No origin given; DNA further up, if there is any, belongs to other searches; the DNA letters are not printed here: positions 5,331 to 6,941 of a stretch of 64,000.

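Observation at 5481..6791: Fold-type III PLP decarboxylase (Orn/DAP decarboxylase family) embedded in the glycan operon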

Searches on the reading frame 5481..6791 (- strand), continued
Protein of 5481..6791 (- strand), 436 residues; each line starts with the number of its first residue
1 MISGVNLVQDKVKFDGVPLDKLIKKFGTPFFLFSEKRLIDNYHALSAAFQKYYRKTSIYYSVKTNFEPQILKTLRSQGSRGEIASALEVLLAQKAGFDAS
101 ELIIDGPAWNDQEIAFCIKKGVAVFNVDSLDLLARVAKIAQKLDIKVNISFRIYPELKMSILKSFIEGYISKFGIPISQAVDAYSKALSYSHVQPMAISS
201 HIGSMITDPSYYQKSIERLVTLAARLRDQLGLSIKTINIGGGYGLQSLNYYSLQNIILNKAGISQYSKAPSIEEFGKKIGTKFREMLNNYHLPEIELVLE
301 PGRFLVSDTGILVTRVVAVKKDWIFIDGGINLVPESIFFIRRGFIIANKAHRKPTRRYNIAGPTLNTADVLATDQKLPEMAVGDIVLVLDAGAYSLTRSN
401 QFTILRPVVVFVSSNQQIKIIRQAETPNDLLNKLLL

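Call 68: search_protein_families(library=pfam, proteins=[P0169, P0170, P0175, P0182, P0206, P0251, P0276, P0191, P0275, P0281], max_evalue=0.0001)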
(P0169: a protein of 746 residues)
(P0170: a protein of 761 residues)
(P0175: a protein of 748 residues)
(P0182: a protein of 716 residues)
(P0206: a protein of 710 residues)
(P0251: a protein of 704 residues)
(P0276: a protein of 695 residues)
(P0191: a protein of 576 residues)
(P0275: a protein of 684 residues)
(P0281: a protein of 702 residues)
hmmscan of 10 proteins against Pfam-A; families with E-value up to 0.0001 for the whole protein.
P0169 (746 aa): 11 families
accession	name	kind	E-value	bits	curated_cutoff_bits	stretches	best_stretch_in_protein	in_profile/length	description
PF01370.27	Epimerase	-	3.5e-35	122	20.9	1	12-235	1-239/240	NAD dependent epimerase/dehydratase family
PF02784.22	Orn_Arg_deC_N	-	5.6e-33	114.8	23.4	1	351-612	8-246/247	Pyridoxal-dependent decarboxylase, pyridoxal binding domain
PF01073.25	3Beta_HSD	-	5.3e-25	88.4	22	1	14-223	2-229/280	3-beta hydroxysteroid dehydrogenase/isomerase family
PF13460.12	NAD_binding_10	-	2.1e-18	67.3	27.2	1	16-175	1-147/184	NAD(P)H-binding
PF04321.23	RmlD_sub_bind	-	7.8e-16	58.4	27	1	11-195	2-171/287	RmlD substrate binding domain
PF16363.11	GDP_Man_Dehyd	-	1.4e-15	58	27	1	14-313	2-330/332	GDP-mannose 4,6 dehydratase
PF07993.18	NAD_binding_4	-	1e-14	54.8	20.1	1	74-186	89-218/258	Male sterility protein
PF05368.20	NmrA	-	3.6e-09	37.1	27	1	8-81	1-77/298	NmrA-like family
PF02719.21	Polysacc_synt_2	-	2.3e-08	34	20.2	1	12-121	1-128/293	Polysaccharide biosynthesis protein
PF01168.26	Ala_racemase_N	-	3.4e-06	27.3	24.1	1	392-546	53-193/220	Alanine racemase, N-terminal domain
PF00278.28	Orn_DAP_Arg_deC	-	2.8e-05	24.7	23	1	614-702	6-95/95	Pyridoxal-dependent decarboxylase, C-terminal sheet domain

P0170 (761 aa): 10 families
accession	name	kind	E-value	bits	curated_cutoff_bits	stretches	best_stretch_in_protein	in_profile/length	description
PF02784.22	Orn_Arg_deC_N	-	4.2e-35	121.7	23.4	1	357-560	6-206/247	Pyridoxal-dependent decarboxylase, pyridoxal binding domain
PF01370.27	Epimerase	-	2e-32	113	20.9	1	3-222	1-240/240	NAD dependent epimerase/dehydratase family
PF13460.12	NAD_binding_10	-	2.5e-23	83.4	27.2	1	7-166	1-150/184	NAD(P)H-binding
PF07993.18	NAD_binding_4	-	6.8e-17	61.9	20.1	2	54-174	78-218/258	Male sterility protein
PF04321.23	RmlD_sub_bind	-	4.4e-16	59.2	27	1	1-219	1-210/287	RmlD substrate binding domain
PF01073.25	3Beta_HSD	-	1.6e-15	57.4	22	1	4-210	1-229/280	3-beta hydroxysteroid dehydrogenase/isomerase family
PF16363.11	GDP_Man_Dehyd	-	4.1e-11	43.3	27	1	4-157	1-174/332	GDP-mannose 4,6 dehydratase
PF01168.26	Ala_racemase_N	-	6.6e-11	42.8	24.1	1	349-550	4-193/220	Alanine racemase, N-terminal domain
PF00278.28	Orn_DAP_Arg_deC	-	2.8e-08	34.3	23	1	461-709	5-95/95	Pyridoxal-dependent decarboxylase, C-terminal sheet domain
PF05368.20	NmrA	-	1e-07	32.3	27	1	2-73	4-78/298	NmrA-like family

P0175 (748 aa): 7 families
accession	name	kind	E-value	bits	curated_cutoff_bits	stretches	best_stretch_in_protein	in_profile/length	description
PF02784.22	Orn_Arg_deC_N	-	9.8e-27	94.3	23.4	1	363-615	13-246/247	Pyridoxal-dependent decarboxylase, pyridoxal binding domain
PF01370.27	Epimerase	-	7.8e-24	84.8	20.9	1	1-213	10-236/240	NAD dependent epimerase/dehydratase family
PF01073.25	3Beta_HSD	-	2e-17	63.6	22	1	1-208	9-232/280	3-beta hydroxysteroid dehydrogenase/isomerase family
PF07993.18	NAD_binding_4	-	4.9e-13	49.3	20.1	1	49-159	83-210/258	Male sterility protein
PF13460.12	NAD_binding_10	-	2.7e-11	44.1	27.2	1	2-156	7-147/184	NAD(P)H-binding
PF04321.23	RmlD_sub_bind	-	1.1e-08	35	27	1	48-172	43-167/287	RmlD substrate binding domain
PF02719.21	Polysacc_synt_2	-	1.4e-05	24.9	20.2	0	16-101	35-127/293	Polysaccharide biosynthesis protein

P0182 (716 aa): 10 families
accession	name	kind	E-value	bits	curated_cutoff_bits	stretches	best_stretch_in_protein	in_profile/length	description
PF02784.22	Orn_Arg_deC_N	-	9.7e-38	130.4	23.4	1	322-590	3-246/247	Pyridoxal-dependent decarboxylase, pyridoxal binding domain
PF07993.18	NAD_binding_4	-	1.6e-27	96.7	20.1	1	62-215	88-258/258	Male sterility protein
PF01370.27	Epimerase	-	7.8e-19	68.5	20.9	1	5-165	1-174/240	NAD dependent epimerase/dehydratase family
PF01073.25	3Beta_HSD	-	3.2e-16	59.6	22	1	6-151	1-160/280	3-beta hydroxysteroid dehydrogenase/isomerase family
PF13460.12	NAD_binding_10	-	3.8e-10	40.4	27.2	1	9-171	1-154/184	NAD(P)H-binding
PF05368.20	NmrA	-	4.4e-09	36.8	27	1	1-155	1-141/298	NmrA-like family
PF16363.11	GDP_Man_Dehyd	-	5.6e-09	36.3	27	1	6-118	1-137/332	GDP-mannose 4,6 dehydratase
PF04321.23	RmlD_sub_bind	-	6.8e-09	35.6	27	1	4-175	2-163/287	RmlD substrate binding domain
PF01168.26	Ala_racemase_N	-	2.8e-06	27.6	24.1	1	322-513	5-184/220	Alanine racemase, N-terminal domain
PF00278.28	Orn_DAP_Arg_deC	-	5.8e-05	23.7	23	1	549-675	5-95/95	Pyridoxal-dependent decarboxylase, C-terminal sheet domain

P0206 (710 aa): 13 families
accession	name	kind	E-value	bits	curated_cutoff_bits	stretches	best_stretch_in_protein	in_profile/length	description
PF02784.22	Orn_Arg_deC_N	-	6.6e-26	91.6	23.4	1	326-532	2-201/247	Pyridoxal-dependent decarboxylase, pyridoxal binding domain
PF13847.12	Methyltransf_31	-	2.8e-19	69.7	27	1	69-190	2-127/145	Methyltransferase domain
PF13649.12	Methyltransf_25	-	2.9e-18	66.8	27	1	74-168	1-97/97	Methyltransferase domain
PF08242.18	Methyltransf_12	-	6.2e-14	53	30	1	75-170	1-98/98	Methyltransferase domain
PF08241.18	Methyltransf_11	-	9.1e-14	52.3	21.2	1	75-172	1-95/95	Methyltransferase domain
PF01209.24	Ubie_methyltran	-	1.8e-13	50.9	20.1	1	64-174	41-153/233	ubiE/COQ5 methyltransferase family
PF13489.12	Methyltransf_23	-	1e-11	45.3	27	1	63-174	15-118/164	Methyltransferase domain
PF03848.20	TehB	-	9e-07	28.9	20.4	1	72-170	32-130/193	Tellurite resistance protein TehB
PF05175.20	MTS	-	1.3e-06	28.6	23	1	62-141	23-104/170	Methyltransferase small domain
PF05401.17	NodS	-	1.7e-06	28.4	24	1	59-172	28-144/201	Nodulation protein S (NodS)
PF02353.26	CMAS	-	3.4e-05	23.8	27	1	60-174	52-166/273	Mycolic acid cyclopropane synthetase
PF05891.18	Methyltransf_PK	-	5.2e-05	23.3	27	0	15-181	3-168/218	AdoMet dependent proline di-methyltransferase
PF00891.24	Methyltransf_2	-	6.2e-05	22.9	22.3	0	61-187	53-179/210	O-methyltransferase domain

P0251 (704 aa): 8 families
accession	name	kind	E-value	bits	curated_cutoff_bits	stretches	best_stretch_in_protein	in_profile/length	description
PF02784.22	Orn_Arg_deC_N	-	5.7e-35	121.3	23.4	1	298-569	6-246/247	Pyridoxal-dependent decarboxylase, pyridoxal binding domain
PF08241.18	Methyltransf_11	-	8.9e-18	65.2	21.2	1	75-157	13-94/95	Methyltransferase domain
PF13649.12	Methyltransf_25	-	9.1e-17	62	27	1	76-154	15-97/97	Methyltransferase domain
PF13847.12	Methyltransf_31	-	4.7e-14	52.7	27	1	82-162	30-113/145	Methyltransferase domain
PF00278.28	Orn_DAP_Arg_deC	-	2.5e-13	50.5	23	1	571-658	6-95/95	Pyridoxal-dependent decarboxylase, C-terminal sheet domain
PF01209.24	Ubie_methyltran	-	5.3e-10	39.5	20.1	1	70-158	62-151/233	ubiE/COQ5 methyltransferase family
PF08242.18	Methyltransf_12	-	3.8e-09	37.6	30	1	79-155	17-97/98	Methyltransferase domain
PF13489.12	Methyltransf_23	-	2.1e-08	34.5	27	1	79-207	43-162/164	Methyltransferase domain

P0276 (695 aa): 13 families
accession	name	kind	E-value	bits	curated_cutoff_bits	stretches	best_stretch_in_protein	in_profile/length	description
PF02784.22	Orn_Arg_deC_N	-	3.7e-27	95.7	23.4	1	316-564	3-246/247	Pyridoxal-dependent decarboxylase, pyridoxal binding domain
PF13649.12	Methyltransf_25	-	1.1e-17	64.9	27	1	62-156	1-97/97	Methyltransferase domain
PF13847.12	Methyltransf_31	-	1e-16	61.3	27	1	57-164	2-113/145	Methyltransferase domain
PF08242.18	Methyltransf_12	-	3.1e-14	53.9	30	1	63-158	1-98/98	Methyltransferase domain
PF08241.18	Methyltransf_11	-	1.3e-12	48.6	21.2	1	63-159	1-94/95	Methyltransferase domain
PF13489.12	Methyltransf_23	-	9.7e-12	45.4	27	1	49-162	11-118/164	Methyltransferase domain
PF01209.24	Ubie_methyltran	-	8.3e-09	35.6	20.1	1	35-163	23-154/233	ubiE/COQ5 methyltransferase family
PF05891.18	Methyltransf_PK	-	1.6e-07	31.5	27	1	48-166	45-165/218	AdoMet dependent proline di-methyltransferase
PF05175.20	MTS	-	7.8e-06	26.1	23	1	55-129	28-104/170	Methyltransferase small domain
PF05401.17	NodS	-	1.3e-05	25.5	24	1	60-158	45-142/201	Nodulation protein S (NodS)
PF01168.26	Ala_racemase_N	-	1.5e-05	25.2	24.1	1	313-506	2-182/220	Alanine racemase, N-terminal domain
PF03848.20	TehB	-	1.6e-05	24.9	20.4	1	53-153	25-125/193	Tellurite resistance protein TehB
PF00278.28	Orn_DAP_Arg_deC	-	8.3e-05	23.2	23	1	464-650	5-95/95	Pyridoxal-dependent decarboxylase, C-terminal sheet domain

P0191 (576 aa): 4 families
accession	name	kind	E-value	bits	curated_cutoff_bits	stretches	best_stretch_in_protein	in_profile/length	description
PF02784.22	Orn_Arg_deC_N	-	2.4e-19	70.1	23.4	1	198-444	17-246/247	Pyridoxal-dependent decarboxylase, pyridoxal binding domain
PF00498.31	FHA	-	2.2e-15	57.3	20.7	1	30-92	3-67/67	FHA domain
PF16697.10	Yop-YscD_cpl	-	1.9e-09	38.1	33.2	1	20-93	11-85/94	Inner membrane component of T3SS, cytoplasmic domain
PF00278.28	Orn_DAP_Arg_deC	-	2.6e-08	34.5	23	1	367-529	5-95/95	Pyridoxal-dependent decarboxylase, C-terminal sheet domain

P0275 (684 aa): 4 families
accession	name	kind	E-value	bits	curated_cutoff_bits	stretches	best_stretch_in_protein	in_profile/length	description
PF01678.24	DAP_epimerase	-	3.9e-61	204.9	34.7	2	426-542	1-120/121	Diaminopimelate epimerase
PF02784.22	Orn_Arg_deC_N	-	1.6e-54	185.3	23.4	1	41-290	3-247/247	Pyridoxal-dependent decarboxylase, pyridoxal binding domain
PF00278.28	Orn_DAP_Arg_deC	-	6.1e-28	97.4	23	1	287-380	2-95/95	Pyridoxal-dependent decarboxylase, C-terminal sheet domain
PF01168.26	Ala_racemase_N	-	7.8e-08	32.7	24.1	1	37-235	1-190/220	Alanine racemase, N-terminal domain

P0281 (702 aa): 4 families
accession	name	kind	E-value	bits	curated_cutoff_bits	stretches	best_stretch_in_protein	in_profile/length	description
PF02784.22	Orn_Arg_deC_N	-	1.5e-65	221.5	23.4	1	39-281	5-247/247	Pyridoxal-dependent decarboxylase, pyridoxal binding domain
PF01678.24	DAP_epimerase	-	5.1e-51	172.3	34.7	2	437-548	1-115/121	Diaminopimelate epimerase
PF00278.28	Orn_DAP_Arg_deC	-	3.2e-28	98.3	23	1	31-371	2-95/95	Pyridoxal-dependent decarboxylase, C-terminal sheet domain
PF01168.26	Ala_racemase_N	-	6.5e-07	29.7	24.1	1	90-238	61-194/220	Alanine racemase, N-terminal domain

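Call 75: find_homologous_proteins(query=P0169, max_evalue=1e-20)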
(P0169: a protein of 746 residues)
Query P0169 (746 aa): 13 proteins with E <= 1e-20 among 8000 candidates.
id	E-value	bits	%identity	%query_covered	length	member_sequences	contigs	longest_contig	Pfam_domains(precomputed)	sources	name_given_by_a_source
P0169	0.0e+0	1669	100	100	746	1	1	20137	PF04321.24,PF16363.12,PF02719.22,PF05368.20,PF01073.26,PF07993.19,PF13460.13,PF02784.23,PF00278.29,PF01168.27,PF01370.28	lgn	-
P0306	0.0e+0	1221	72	99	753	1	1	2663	PF04321.24,PF16363.12,PF02719.22,PF05368.20,PF01073.26,PF07993.19,PF13460.13,PF02784.23,PF00278.29,PF01370.28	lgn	-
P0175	6.9e-201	687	45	97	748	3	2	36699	PF04321.24,PF01073.26,PF07993.19,PF13460.13,PF02784.23,PF01370.28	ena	-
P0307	1.4e-162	561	41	99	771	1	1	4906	PF04321.24,PF16363.12,PF05368.20,PF01073.26,PF07993.19,PF13460.13,PF02784.23,PF00278.29,PF01168.27,PF01370.28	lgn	-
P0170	5.1e-153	529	38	98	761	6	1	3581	PF04321.24,PF16363.12,PF05368.20,PF01073.26,PF07993.19,PF13460.13,PF02784.23,PF00278.29,PF01168.27,PF01370.28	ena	-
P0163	1.9e-113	398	47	55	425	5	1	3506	PF02784.23,PF00278.29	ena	-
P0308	6.4e-113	397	48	55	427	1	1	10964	PF02784.23,PF00278.29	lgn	-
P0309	2.1e-109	385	46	55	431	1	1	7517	PF02784.23,PF00278.29,PF01168.27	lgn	-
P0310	5.5e-28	116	27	51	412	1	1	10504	PF02784.23,PF00278.29,PF01168.27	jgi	jgi:diaminopimelate decarboxylase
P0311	3.6e-23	100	25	41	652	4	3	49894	PF01113.27,PF16363.12,PF05368.20,PF01118.31,PF01370.28,PF04321.24,PF02719.22,PF01073.26,PF07993.19,PF13460.13,PF00106.32,PF03435.25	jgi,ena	-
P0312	3.9e-23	100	28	41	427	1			PF04321.24,PF16363.12,PF02719.22,PF05368.20,PF01073.26,PF07993.19,PF13460.13,PF01370.28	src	-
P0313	6.5e-23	99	28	40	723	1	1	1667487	PF04321.24,PF16363.12,PF05368.20,PF01073.26,PF07993.19,PF13460.13,PF01370.28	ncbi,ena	-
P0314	7.8e-22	96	30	32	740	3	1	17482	PF01408.29,PF04321.24,PF22725.2,PF16363.12,PF02719.22,PF05368.20,PF01073.26,PF02894.23,PF07993.19,PF13460.13,PF01370.28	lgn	-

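Call 76: find_encoding_contigs(protein=P0169, flank=8000, max_places=1)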
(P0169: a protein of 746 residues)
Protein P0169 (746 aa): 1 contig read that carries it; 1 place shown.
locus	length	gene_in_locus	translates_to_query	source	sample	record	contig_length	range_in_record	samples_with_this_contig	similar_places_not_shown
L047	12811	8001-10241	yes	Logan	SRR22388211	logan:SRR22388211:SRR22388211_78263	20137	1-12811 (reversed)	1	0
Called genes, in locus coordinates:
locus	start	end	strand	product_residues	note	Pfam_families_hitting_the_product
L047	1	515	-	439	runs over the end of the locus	PF03721:UDPG_MGDP_dh_N, PF00984:UDPG_MGDP_dh, PF03720:UDPG_MGDP_dh_C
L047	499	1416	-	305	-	PF00106:adh_short, PF08659:KR (weak), PF23441:SDR, PF13561:adh_short_C2, PF08643:DUF1776 (weak)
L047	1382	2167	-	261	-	PF00923:TAL_FSA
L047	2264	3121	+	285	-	-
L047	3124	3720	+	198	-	PF00702:Hydrolase, PF08645:PNK3P (weak), PF13419:HAD_2 (weak), PF13242:Hydrolase_like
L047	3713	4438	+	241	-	PF00483:NTP_transferase, PF12804:NTP_transf_3 (weak)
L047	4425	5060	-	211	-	PF13580:SIS_2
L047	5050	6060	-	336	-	PF00288:GHMP_kinases_N, PF08544:GHMP_kinases_C (weak)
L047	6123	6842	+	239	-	PF00535:Glycos_transf_2, PF10111:Glyco_tranf_2_2 (faint)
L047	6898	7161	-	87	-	PF18926:DUF5676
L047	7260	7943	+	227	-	PF13489:Methyltransf_23, PF13649:Methyltransf_25, PF13847:Methyltransf_31, PF08241:Methyltransf_11, PF08242:Methyltransf_12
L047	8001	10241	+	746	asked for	PF01073:3Beta_HSD, PF01370:Epimerase, PF02719:Polysacc_synt_2, PF04321:RmlD_sub_bind, PF13460:NAD_binding_10, PF16363:GDP_Man_Dehyd, PF07993:NAD_binding_4, PF02784:Orn_Arg_deC_N, +3 more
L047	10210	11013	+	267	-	PF01209:Ubie_methyltran, PF13489:Methyltransf_23, PF08241:Methyltransf_11, PF08242:Methyltransf_12, PF13649:Methyltransf_25, PF13847:Methyltransf_31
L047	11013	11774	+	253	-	PF13489:Methyltransf_23, PF01209:Ubie_methyltran (weak), PF07021:MetW (weak), PF08241:Methyltransf_11, PF08242:Methyltransf_12, PF13649:Methyltransf_25, PF13847:Methyltransf_31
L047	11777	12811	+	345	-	?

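Call 77: find_encoding_contigs(protein=P0175, flank=8000, max_places=1)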
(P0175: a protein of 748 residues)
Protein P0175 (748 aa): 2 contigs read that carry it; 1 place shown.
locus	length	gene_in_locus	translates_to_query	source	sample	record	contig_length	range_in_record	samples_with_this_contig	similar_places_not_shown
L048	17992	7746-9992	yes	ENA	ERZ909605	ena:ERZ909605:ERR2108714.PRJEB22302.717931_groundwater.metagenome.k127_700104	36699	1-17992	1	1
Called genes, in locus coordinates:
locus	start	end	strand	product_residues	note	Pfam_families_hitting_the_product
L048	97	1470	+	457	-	PF04464:Glyphos_transf (weak)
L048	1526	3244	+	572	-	PF00571:CBS (faint), PF02826:2-Hacid_dh_C (faint), PF03721:UDPG_MGDP_dh_N, PF00984:UDPG_MGDP_dh, PF03720:UDPG_MGDP_dh_C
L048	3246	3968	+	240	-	PF02348:CTP_transf_3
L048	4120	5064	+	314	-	PF00389:2-Hacid_dh, PF02826:2-Hacid_dh_C, PF03446:NAD_binding_2 (weak)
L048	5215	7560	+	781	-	PF09586:YfhO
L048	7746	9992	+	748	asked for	PF01073:3Beta_HSD, PF01370:Epimerase, PF04321:RmlD_sub_bind, PF13460:NAD_binding_10, PF07993:NAD_binding_4, PF02784:Orn_Arg_deC_N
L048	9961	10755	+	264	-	PF01209:Ubie_methyltran, PF13489:Methyltransf_23, PF08241:Methyltransf_11, PF08242:Methyltransf_12, PF13649:Methyltransf_25, PF13847:Methyltransf_31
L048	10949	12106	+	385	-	-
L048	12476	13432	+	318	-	PF03102:NeuB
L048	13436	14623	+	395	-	PF03102:NeuB, PF08666:SAF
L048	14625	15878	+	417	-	PF02350:Epimerase_2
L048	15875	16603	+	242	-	PF02348:CTP_transf_3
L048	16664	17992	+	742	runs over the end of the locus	PF04932:Wzy_C, PF13428:TPR_14 (faint), PF13424:TPR_12 (faint), PF12895:ANAPC3 (faint), PF13181:TPR_8 (faint), PF13432:TPR_16 (weak), PF23914:TPR_CcmH_CycH (faint), PF14559:TPR_19 (weak), +5 more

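Call 85: get_annotated_region(hit=H36, flank=400)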
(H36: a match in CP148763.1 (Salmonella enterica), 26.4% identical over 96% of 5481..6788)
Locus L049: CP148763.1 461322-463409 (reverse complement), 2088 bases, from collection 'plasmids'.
description: Salmonella enterica subsp. enterica serovar Infantis strain Z1323SSL0070 plasmid pZ1322SSL0070-2, complete sequence
organism: Salmonella enterica (NCBI taxid 595)
taxonomy: Bacteria; Pseudomonadota; Gammaproteobacteria; Enterobacterales; Enterobacteriaceae; Salmonella; Salmonella enterica
host: -; source: Pig,single cell; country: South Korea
typing (MOB-suite, as given by PLSDB): non-mobilizable
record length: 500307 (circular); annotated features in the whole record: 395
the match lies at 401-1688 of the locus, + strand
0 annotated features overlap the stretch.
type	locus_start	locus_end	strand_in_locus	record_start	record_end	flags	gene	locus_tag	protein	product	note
